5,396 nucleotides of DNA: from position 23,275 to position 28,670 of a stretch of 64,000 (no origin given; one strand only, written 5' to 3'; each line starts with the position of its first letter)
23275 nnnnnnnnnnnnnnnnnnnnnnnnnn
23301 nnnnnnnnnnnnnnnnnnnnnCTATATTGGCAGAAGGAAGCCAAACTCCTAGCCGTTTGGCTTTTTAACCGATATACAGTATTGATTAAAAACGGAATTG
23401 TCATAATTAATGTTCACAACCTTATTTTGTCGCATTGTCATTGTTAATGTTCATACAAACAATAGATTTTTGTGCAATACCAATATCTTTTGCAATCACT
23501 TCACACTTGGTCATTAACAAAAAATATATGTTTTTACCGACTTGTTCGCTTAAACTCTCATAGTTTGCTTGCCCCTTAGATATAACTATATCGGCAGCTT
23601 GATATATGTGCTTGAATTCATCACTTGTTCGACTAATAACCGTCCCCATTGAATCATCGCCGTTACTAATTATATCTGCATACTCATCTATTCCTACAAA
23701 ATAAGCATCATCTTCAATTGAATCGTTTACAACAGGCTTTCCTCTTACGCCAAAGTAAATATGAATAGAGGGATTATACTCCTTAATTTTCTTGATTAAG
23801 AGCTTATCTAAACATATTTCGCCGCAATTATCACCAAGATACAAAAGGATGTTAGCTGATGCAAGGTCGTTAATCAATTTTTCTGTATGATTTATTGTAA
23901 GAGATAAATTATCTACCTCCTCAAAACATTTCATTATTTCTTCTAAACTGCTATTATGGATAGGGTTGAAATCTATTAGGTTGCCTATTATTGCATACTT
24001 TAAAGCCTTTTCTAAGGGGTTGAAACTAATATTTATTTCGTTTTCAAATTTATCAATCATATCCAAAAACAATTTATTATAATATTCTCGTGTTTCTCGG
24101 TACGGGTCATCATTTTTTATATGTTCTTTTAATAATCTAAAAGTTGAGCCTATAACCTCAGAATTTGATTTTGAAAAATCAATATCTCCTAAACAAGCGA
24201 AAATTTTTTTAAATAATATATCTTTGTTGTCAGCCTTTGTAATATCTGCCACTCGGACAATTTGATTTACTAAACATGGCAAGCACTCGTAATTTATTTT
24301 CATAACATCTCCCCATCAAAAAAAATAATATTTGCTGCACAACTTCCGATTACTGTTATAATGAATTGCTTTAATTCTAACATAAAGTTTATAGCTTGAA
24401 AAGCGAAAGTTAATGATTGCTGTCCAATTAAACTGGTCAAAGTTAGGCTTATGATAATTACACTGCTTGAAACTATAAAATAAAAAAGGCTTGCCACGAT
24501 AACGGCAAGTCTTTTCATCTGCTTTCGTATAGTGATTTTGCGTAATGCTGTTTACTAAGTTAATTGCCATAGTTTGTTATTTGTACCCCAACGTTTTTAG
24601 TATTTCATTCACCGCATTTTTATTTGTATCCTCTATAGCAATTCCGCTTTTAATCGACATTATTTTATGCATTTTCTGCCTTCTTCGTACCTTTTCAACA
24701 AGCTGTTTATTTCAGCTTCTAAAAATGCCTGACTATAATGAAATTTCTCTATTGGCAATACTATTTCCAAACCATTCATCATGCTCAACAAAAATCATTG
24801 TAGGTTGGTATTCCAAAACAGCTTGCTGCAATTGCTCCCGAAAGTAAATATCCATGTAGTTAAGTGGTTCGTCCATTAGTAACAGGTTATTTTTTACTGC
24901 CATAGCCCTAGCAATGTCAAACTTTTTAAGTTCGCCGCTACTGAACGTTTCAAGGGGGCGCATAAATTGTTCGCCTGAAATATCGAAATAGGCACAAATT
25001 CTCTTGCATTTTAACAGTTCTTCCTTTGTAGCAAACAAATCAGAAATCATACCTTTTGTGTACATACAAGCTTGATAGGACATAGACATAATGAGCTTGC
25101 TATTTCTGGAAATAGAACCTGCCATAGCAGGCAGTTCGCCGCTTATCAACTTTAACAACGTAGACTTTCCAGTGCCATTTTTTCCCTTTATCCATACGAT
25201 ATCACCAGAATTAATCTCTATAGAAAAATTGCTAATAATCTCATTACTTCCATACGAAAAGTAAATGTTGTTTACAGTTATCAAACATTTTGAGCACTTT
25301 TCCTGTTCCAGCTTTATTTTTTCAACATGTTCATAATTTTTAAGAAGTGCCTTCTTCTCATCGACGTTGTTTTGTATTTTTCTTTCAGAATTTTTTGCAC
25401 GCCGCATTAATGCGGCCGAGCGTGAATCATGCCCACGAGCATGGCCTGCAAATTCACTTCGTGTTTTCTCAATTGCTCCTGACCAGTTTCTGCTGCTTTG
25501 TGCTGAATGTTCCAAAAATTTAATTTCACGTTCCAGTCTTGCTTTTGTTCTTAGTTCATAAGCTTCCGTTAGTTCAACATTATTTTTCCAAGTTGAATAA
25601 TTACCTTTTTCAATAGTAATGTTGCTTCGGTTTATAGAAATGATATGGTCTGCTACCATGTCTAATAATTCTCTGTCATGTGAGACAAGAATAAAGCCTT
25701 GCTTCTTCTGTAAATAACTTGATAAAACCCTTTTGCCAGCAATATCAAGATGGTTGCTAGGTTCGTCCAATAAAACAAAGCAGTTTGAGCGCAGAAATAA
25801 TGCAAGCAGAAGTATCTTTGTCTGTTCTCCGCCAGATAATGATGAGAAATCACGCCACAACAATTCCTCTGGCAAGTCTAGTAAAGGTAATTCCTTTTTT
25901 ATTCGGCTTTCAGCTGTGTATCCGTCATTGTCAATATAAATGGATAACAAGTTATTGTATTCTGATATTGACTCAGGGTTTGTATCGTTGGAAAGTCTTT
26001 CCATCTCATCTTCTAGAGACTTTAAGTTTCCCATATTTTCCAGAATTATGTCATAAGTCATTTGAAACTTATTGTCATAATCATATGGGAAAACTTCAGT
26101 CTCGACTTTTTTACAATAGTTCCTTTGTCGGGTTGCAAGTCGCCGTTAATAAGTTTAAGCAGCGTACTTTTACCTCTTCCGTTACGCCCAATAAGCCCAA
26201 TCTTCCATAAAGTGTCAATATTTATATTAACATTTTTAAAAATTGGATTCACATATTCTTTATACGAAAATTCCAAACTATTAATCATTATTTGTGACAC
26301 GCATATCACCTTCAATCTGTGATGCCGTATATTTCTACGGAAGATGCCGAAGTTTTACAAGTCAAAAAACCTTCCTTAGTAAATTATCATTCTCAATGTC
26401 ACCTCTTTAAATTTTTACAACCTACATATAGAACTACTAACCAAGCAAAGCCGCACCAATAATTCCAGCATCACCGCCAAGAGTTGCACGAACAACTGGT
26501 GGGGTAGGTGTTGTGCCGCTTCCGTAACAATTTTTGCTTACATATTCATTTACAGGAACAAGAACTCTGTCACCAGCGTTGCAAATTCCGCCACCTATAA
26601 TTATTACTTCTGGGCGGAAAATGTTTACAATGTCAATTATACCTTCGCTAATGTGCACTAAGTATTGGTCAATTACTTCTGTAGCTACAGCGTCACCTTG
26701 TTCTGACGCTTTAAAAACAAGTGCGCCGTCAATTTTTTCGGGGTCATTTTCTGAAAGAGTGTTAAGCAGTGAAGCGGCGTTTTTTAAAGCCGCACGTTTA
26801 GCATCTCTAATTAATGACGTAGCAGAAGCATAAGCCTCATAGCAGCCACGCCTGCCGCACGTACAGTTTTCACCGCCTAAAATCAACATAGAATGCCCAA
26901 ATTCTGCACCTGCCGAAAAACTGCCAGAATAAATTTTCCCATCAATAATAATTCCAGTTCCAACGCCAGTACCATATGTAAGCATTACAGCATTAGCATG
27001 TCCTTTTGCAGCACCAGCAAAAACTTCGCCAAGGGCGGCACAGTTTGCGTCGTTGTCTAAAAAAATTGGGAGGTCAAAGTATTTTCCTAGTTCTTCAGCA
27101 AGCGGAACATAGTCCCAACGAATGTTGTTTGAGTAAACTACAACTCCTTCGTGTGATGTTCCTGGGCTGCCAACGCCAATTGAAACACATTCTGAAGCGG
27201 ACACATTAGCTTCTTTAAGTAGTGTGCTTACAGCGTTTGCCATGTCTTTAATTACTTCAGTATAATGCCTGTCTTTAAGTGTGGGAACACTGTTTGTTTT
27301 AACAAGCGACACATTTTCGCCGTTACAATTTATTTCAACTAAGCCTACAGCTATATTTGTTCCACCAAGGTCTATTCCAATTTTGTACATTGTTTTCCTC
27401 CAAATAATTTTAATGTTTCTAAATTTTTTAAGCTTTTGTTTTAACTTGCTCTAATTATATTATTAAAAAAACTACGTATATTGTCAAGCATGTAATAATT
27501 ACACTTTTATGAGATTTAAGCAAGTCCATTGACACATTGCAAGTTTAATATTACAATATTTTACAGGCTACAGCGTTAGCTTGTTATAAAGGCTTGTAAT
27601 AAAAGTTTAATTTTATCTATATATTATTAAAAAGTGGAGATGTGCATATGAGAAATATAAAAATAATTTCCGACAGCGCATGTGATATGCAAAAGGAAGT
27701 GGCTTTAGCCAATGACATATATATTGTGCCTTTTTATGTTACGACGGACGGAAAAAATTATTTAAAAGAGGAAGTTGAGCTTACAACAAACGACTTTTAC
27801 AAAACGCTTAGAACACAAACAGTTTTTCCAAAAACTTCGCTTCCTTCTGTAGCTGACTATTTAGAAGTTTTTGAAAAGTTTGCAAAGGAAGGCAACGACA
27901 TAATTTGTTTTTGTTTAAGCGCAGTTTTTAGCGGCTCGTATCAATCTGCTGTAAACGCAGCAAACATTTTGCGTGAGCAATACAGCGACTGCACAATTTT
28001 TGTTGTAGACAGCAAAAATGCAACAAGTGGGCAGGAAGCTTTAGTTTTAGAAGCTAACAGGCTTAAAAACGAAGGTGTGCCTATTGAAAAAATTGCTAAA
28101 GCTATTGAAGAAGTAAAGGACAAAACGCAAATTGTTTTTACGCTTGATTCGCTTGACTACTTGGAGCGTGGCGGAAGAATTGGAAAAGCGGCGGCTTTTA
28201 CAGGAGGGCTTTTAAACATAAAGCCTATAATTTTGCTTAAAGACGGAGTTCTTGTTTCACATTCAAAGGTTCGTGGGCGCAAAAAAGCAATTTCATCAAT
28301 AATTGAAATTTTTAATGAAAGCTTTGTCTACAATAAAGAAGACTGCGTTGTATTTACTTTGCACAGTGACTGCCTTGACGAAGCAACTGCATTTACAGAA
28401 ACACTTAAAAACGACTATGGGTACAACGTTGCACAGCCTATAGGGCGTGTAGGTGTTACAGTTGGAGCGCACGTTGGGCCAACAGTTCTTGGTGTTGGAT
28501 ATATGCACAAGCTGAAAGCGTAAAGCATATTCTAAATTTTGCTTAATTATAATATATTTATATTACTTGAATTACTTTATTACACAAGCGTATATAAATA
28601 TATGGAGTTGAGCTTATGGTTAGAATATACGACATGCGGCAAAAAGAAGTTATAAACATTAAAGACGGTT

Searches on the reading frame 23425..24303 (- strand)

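Call 52: search_protein_families(library=pfam, proteins=[window:23425-24303:-], max_evalue=0.00001)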
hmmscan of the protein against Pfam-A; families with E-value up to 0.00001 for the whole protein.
window:23425-24303:- (293 aa): 1 family
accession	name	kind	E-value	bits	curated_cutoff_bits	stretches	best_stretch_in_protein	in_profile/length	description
PF01937.24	ARMT1-like_dom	-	9.5e-61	206.1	25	1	4-280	2-309/311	Damage-control phosphatase ARMT1-like domain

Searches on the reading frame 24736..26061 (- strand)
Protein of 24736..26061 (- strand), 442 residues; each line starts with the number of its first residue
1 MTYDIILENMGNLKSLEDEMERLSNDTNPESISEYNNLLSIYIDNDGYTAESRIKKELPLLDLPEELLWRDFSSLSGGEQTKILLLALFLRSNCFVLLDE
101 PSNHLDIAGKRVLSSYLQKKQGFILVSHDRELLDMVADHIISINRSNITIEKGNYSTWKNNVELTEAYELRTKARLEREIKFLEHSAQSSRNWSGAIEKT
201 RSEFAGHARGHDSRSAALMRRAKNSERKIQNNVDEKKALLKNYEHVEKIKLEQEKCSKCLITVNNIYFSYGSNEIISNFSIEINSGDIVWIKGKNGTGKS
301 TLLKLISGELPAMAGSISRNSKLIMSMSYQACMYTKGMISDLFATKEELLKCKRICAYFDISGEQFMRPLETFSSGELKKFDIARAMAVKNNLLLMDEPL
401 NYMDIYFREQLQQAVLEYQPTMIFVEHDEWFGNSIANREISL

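Call 52: search_protein_families(library=pfam, proteins=[window:24736-26061:-], max_evalue=0.00001)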
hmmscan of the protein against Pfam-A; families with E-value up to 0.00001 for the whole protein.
window:24736-26061:- (442 aa): 3 families
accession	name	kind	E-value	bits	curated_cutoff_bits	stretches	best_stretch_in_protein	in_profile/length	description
PF00005.33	ABC_tran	-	3.5e-25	89.6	25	1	277-401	2-137/137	ABC transporter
PF02463.25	SMC_N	-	8.2e-08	32.4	40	0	42-145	112-213/220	RecF/RecN/SMC N terminal domain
PF13304.12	AAA_21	-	2.4e-07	31.6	27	0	65-133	228-303/304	AAA domain, putative AbiEii toxin, Type IV TA system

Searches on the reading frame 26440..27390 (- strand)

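Call 52: search_protein_families(library=pfam, proteins=[window:26440-27390:-], max_evalue=0.00001)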
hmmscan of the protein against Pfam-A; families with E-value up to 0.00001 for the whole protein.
window:26440-27390:- (317 aa): 2 families
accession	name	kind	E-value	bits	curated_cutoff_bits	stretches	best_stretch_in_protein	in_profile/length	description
PF00480.26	ROK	-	4.1e-66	223.9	22.9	1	4-316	2-290/294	ROK family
PF01869.26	BcrAD_BadFG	-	1.9e-06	28.1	31.5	0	4-151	1-125/271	BadF/BadG/BcrA/BcrD ATPase family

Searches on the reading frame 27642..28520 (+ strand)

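Call 52: search_protein_families(library=pfam, proteins=[window:27642-28520:+], max_evalue=0.00001)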
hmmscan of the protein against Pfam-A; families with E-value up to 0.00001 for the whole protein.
window:27642-28520:+ (293 aa): 1 family
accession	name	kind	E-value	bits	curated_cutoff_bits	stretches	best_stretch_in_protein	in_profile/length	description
PF02645.21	DegV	-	1e-80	271.5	27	1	6-289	2-279/280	Uncharacterised protein, DegV family COG1307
